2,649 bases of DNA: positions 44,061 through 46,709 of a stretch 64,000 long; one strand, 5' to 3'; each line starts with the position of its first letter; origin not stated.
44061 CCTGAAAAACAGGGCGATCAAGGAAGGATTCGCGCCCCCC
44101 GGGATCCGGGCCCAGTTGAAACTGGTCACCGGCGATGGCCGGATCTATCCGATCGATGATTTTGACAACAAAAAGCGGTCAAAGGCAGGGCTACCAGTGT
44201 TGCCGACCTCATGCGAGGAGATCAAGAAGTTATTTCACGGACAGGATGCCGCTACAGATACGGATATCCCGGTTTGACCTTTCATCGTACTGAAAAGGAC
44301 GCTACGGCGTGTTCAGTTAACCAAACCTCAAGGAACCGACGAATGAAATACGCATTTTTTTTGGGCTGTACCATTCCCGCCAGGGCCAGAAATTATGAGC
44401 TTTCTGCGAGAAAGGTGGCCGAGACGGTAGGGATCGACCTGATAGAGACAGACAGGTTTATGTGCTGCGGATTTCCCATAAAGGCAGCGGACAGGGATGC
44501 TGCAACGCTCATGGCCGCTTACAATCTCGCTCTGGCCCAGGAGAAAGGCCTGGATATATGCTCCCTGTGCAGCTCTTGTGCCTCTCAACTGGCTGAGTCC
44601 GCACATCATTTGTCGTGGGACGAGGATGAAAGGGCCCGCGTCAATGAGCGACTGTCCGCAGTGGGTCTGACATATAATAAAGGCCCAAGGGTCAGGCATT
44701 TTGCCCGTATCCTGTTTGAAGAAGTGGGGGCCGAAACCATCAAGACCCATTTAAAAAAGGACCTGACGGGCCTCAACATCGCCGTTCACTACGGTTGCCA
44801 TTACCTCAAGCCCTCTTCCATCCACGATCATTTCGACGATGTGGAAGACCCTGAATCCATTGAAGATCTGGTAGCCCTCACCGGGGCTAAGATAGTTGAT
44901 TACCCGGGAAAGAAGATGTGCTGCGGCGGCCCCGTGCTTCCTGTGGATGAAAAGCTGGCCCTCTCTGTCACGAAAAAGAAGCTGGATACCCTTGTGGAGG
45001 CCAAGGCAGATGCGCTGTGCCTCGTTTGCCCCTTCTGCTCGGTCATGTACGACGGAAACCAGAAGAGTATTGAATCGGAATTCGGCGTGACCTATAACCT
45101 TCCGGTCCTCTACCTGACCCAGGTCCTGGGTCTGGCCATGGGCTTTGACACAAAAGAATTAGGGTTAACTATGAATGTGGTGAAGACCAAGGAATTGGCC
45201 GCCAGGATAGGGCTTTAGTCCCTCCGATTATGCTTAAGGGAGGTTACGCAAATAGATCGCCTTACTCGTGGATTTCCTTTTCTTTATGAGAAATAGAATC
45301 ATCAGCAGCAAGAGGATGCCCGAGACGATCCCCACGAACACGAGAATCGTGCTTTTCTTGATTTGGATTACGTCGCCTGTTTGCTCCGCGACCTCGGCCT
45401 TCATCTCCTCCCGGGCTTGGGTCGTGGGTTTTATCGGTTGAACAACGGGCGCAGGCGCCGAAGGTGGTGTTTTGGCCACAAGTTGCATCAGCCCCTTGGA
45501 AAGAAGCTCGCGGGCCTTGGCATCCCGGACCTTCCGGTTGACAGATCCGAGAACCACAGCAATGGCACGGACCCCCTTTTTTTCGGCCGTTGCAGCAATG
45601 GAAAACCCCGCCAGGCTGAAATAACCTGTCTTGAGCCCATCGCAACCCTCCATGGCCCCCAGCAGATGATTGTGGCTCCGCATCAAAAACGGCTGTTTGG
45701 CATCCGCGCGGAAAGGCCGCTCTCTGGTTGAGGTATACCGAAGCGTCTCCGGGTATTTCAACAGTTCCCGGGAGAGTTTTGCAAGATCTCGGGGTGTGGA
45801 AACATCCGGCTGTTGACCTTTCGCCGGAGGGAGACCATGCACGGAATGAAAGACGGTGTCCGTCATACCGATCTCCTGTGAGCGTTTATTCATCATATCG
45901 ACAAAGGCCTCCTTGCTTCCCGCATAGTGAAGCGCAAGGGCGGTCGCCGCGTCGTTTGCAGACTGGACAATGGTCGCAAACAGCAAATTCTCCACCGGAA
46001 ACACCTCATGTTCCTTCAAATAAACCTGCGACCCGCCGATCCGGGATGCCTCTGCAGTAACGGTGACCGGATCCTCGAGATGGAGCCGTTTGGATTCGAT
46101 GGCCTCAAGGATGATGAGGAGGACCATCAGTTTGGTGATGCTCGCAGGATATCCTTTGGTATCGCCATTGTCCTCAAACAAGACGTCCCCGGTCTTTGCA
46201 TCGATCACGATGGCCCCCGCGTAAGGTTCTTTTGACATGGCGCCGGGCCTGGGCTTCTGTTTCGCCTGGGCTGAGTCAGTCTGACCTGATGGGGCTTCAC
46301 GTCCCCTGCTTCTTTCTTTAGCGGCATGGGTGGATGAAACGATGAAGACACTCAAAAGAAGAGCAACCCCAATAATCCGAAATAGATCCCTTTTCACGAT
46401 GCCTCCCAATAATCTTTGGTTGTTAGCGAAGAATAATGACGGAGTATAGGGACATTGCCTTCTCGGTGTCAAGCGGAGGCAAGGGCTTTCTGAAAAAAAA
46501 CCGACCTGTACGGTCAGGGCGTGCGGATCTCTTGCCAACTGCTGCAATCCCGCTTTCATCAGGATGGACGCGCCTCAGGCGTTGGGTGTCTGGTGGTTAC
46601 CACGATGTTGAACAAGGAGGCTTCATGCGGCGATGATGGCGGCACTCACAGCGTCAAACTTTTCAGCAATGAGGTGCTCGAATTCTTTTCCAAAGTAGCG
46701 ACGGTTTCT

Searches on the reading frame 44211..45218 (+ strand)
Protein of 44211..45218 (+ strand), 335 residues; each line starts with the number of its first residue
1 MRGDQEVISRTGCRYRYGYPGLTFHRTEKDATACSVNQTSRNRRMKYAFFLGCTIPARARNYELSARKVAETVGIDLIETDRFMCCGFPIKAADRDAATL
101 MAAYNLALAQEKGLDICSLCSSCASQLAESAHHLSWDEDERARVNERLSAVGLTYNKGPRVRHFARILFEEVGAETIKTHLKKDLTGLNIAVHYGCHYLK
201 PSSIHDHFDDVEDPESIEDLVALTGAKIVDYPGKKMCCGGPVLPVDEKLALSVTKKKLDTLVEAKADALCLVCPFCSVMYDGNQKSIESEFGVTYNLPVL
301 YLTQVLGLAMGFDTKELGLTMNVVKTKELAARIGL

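Call 55: search_protein_families(library=pfam, proteins=[window:44211-45218:+], max_evalue=0.00001)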
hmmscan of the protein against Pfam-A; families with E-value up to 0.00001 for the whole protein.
window:44211-45218:+ (335 aa): 1 family
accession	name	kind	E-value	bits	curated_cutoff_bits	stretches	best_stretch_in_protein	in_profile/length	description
PF02754.22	CCG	-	9.1e-26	90.2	20.6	2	190-279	1-83/85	Cysteine-rich domain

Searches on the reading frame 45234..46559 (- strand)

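Call 54: search_protein_families(library=pfam, proteins=[window:45234-46559:-], max_evalue=0.00001)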
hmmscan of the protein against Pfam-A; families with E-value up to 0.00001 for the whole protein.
window:45234-46559:- (441 aa): 2 families
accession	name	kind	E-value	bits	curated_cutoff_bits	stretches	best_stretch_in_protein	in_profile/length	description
PF00768.25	Peptidase_S11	-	1e-59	202.4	27.6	1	116-339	15-237/239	D-alanyl-D-alanine carboxypeptidase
PF13354.11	Beta-lactamase2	-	7.8e-18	65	22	1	117-268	3-148/214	Beta-lactamase enzyme family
